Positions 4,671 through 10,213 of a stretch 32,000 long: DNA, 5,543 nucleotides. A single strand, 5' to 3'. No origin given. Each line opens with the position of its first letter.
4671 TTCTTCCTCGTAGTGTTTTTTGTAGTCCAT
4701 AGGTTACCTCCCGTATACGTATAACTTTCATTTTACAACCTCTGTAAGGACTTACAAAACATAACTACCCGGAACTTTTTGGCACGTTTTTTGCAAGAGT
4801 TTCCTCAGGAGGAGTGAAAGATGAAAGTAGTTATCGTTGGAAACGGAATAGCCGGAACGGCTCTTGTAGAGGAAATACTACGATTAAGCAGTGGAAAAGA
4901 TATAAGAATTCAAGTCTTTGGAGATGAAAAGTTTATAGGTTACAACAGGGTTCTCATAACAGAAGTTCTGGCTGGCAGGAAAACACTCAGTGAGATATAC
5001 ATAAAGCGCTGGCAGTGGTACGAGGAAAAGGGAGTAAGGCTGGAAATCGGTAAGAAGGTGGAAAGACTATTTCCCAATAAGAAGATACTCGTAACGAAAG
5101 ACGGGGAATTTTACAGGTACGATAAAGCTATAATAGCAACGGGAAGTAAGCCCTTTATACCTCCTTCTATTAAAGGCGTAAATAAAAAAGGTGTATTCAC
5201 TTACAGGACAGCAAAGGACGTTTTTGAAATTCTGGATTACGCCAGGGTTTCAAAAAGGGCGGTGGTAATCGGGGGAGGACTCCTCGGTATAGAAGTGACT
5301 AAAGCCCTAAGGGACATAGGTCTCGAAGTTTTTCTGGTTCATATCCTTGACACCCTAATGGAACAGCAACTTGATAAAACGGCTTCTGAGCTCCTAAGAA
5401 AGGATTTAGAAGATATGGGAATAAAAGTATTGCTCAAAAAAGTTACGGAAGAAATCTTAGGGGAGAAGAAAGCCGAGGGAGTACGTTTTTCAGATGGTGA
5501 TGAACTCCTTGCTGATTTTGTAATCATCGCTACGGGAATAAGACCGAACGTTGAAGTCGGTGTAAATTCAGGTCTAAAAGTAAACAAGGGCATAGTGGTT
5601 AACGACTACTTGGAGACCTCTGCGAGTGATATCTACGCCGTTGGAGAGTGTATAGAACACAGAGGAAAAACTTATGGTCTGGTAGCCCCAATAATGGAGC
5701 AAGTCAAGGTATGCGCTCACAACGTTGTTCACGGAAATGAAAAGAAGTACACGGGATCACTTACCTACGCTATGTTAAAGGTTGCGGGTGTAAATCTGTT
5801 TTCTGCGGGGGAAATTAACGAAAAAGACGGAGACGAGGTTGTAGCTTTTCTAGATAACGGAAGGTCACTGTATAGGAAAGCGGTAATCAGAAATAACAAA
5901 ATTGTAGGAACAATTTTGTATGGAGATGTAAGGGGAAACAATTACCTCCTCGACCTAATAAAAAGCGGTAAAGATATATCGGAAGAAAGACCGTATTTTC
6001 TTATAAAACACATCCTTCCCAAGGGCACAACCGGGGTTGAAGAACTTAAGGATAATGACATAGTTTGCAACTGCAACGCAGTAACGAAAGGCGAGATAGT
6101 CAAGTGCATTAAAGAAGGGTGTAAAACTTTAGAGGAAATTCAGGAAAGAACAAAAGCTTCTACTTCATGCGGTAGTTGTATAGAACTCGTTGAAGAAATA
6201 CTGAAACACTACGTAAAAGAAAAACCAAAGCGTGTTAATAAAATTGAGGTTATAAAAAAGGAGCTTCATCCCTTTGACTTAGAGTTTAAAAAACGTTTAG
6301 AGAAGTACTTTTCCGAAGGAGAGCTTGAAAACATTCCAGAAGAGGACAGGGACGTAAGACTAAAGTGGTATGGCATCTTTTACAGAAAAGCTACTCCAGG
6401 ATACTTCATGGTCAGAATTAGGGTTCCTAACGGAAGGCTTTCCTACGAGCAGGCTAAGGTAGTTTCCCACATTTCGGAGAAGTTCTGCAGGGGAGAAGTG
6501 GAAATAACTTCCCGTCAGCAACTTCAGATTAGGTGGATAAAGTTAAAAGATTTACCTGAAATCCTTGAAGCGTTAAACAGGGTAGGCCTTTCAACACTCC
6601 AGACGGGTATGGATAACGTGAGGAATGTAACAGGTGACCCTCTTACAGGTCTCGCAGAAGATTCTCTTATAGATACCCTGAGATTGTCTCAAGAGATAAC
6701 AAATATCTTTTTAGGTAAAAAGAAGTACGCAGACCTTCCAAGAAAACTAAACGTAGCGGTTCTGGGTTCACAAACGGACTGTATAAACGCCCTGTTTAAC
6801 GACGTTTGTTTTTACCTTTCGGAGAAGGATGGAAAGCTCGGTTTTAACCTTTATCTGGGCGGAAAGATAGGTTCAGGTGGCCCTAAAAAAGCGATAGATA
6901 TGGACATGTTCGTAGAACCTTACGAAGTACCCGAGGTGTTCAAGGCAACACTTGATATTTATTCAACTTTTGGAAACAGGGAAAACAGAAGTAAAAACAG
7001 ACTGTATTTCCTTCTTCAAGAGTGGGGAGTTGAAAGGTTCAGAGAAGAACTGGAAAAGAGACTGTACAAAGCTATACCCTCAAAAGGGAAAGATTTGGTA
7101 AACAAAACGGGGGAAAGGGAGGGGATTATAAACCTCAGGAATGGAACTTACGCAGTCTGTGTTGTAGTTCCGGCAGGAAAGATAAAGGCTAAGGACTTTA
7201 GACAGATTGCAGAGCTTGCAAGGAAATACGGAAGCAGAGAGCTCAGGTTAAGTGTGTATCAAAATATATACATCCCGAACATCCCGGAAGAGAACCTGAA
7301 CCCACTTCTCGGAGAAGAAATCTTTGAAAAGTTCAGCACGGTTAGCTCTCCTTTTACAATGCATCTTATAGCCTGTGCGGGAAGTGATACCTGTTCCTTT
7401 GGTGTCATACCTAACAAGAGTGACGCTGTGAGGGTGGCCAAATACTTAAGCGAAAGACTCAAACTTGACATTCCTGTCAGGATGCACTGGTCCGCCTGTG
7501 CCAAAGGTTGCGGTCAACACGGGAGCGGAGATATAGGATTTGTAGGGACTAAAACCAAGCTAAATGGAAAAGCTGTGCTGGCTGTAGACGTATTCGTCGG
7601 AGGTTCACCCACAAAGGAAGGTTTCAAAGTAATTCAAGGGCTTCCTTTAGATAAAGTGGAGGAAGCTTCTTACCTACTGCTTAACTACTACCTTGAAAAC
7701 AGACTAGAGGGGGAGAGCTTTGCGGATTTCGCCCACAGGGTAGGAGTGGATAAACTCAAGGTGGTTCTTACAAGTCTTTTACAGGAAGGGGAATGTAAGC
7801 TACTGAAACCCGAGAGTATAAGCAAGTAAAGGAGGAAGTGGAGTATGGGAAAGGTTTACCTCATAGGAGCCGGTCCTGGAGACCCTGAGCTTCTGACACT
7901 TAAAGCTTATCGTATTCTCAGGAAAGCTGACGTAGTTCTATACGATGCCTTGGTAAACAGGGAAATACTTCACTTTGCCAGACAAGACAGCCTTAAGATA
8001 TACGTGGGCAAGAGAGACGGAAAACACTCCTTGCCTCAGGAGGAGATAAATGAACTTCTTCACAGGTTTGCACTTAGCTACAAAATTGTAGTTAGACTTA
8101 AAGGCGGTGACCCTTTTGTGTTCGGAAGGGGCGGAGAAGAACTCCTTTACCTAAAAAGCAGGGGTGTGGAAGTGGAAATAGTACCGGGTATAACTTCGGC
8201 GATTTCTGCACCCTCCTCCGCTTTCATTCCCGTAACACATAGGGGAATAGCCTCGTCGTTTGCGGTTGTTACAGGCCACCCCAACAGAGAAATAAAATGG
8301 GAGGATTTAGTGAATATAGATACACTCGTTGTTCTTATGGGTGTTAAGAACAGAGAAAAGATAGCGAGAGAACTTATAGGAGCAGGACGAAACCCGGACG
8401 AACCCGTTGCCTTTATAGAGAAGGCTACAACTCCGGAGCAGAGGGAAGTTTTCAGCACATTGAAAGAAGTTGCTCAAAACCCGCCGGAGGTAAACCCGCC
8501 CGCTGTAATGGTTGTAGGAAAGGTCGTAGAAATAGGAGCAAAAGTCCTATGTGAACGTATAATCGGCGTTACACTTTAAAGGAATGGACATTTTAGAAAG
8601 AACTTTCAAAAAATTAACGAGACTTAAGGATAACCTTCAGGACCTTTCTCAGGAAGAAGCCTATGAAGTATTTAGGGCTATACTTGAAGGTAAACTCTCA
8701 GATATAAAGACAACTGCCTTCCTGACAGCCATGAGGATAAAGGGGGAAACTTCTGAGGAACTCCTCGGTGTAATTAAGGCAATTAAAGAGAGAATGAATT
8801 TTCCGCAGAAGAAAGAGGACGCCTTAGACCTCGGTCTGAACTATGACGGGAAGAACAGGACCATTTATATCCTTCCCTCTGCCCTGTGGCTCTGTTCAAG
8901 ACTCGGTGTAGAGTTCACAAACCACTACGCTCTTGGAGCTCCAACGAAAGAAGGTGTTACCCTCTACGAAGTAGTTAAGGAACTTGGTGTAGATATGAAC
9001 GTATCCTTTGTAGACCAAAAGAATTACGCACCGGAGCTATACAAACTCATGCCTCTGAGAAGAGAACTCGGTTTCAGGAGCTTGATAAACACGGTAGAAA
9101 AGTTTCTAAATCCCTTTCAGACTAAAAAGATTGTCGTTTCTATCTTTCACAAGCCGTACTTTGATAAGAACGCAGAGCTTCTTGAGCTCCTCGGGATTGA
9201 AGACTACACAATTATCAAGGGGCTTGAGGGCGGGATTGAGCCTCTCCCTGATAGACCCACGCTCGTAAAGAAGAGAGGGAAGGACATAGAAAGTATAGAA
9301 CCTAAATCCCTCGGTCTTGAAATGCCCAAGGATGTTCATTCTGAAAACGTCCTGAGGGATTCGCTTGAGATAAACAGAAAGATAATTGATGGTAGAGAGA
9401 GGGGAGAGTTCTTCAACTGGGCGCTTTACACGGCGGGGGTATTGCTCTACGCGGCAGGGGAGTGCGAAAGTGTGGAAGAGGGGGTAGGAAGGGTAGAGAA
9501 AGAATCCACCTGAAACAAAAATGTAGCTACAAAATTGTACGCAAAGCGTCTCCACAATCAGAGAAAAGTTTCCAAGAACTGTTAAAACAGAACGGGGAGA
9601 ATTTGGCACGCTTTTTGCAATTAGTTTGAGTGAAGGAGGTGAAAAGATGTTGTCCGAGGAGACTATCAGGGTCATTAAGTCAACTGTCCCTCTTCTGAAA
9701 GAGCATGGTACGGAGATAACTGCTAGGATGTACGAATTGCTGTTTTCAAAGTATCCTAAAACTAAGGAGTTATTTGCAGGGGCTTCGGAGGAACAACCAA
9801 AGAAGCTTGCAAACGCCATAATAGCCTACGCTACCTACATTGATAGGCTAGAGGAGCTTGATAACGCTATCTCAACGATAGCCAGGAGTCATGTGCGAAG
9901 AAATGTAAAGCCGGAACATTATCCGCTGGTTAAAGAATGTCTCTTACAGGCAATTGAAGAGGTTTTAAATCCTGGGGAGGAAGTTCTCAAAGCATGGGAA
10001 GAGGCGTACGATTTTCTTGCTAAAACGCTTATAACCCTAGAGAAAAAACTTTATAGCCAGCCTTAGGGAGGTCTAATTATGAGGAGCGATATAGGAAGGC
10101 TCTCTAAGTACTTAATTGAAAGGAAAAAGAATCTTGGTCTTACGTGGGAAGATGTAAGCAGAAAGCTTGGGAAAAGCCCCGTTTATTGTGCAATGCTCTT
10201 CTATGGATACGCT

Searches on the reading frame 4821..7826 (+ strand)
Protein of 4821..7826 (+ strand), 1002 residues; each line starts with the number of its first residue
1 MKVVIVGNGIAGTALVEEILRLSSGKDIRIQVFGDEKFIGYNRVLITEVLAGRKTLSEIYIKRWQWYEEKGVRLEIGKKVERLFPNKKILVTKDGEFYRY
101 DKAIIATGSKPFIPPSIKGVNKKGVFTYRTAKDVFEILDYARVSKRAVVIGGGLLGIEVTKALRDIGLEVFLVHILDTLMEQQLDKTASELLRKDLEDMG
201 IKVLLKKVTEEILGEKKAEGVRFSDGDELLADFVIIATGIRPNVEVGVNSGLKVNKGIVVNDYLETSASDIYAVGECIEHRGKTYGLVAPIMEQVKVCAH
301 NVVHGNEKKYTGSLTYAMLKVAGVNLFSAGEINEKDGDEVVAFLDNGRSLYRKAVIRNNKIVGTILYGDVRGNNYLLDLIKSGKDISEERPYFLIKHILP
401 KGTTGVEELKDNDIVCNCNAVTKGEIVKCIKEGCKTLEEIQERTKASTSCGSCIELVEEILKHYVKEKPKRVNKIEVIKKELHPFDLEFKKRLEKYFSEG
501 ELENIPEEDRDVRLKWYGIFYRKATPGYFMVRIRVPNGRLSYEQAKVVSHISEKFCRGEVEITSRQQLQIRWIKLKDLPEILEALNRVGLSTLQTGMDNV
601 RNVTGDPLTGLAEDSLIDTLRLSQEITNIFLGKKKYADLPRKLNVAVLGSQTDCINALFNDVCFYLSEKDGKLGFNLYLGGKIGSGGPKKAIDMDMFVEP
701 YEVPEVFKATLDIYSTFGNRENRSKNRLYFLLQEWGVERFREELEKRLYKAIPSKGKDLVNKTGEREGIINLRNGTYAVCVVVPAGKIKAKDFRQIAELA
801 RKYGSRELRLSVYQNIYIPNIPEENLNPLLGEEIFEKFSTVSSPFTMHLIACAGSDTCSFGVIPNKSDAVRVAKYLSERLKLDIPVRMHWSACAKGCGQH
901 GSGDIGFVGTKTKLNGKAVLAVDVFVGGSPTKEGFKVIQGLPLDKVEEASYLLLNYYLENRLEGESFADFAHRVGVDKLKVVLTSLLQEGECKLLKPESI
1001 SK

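Call 72: search_protein_families(library=pfam, proteins=[window:4821-7826:+], max_evalue=0.00001)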
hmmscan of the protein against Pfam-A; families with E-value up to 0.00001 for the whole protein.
window:4821-7826:+ (1002 aa): 8 families
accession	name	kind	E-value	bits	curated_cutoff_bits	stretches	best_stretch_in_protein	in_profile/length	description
PF07992.20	Pyr_redox_2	-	1.6e-54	185.8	26.1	1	1-284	1-278/291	Pyridine nucleotide-disulphide oxidoreductase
PF01077.27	NIR_SIR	-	6.2e-53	178.9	27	1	597-750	2-156/158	Nitrite and sulphite reductase 4Fe-4S domain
PF03460.22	NIR_SIR_ferr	-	1.6e-41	140.3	24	2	523-587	3-68/69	Nitrite/Sulfite reductase ferredoxin-like half domain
PF00070.33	Pyr_redox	-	2.2e-18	67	22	1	146-225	1-81/82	Pyridine nucleotide-disulphide oxidoreductase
PF18267.7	Rubredoxin_C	-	1.6e-17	63.7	25.9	1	317-383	3-69/70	Rubredoxin NAD+ reductase C-terminal domain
PF04324.20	Fer2_BFD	-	1.6e-14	54.4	26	1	414-462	1-49/50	BFD-like [2Fe-2S] binding domain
PF13738.12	Pyr_redox_3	-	1.9e-07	31.1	30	1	75-275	99-305/305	Pyridine nucleotide-disulphide oxidoreductase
PF13454.12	NAD_binding_9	-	8.9e-06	26.2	21.8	0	4-44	1-40/155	FAD-NAD(P)-binding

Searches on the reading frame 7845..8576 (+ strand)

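Call 72: search_protein_families(library=pfam, proteins=[window:7845-8576:+], max_evalue=0.00001)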
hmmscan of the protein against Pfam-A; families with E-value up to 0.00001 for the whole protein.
window:7845-8576:+ (244 aa): 1 family
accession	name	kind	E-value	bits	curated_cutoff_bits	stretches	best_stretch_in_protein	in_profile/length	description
PF00590.25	TP_methylase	-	9.9e-54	182.9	27.8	1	3-209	1-211/212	Tetrapyrrole (Corrin/Porphyrin) Methylases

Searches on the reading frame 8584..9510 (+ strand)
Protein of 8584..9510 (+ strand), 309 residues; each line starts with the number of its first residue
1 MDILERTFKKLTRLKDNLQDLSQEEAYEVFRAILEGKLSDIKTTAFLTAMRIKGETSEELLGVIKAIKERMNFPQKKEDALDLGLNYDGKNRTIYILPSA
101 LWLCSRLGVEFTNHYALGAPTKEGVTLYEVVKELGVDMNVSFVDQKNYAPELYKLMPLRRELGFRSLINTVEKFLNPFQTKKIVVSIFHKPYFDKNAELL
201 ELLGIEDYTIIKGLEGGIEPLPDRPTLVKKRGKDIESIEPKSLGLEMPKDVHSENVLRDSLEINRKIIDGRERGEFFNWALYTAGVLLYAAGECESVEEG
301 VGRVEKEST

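Call 72: search_protein_families(library=pfam, proteins=[window:8584-9510:+], max_evalue=0.00001)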
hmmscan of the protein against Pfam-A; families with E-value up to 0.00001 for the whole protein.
window:8584-9510:+ (309 aa): 2 families
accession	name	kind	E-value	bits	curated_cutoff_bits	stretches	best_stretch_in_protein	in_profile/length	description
PF02885.22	Glycos_trans_3N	-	4.7e-18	65.1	26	1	11-70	4-62/63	Glycosyl transferase family, helical bundle domain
PF00591.27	Glycos_transf_3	-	4.8e-14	53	27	1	131-305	67-244/253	Glycosyl transferase family, a/b domain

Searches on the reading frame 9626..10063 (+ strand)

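Call 72: search_protein_families(library=pfam, proteins=[window:9626-10063:+], max_evalue=0.00001)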
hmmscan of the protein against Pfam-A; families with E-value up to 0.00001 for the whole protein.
window:9626-10063:+ (146 aa): 1 family
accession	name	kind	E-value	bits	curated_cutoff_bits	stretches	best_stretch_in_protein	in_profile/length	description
PF00042.28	Globin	-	1.5e-15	58.2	22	1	34-134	2-116/117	Globin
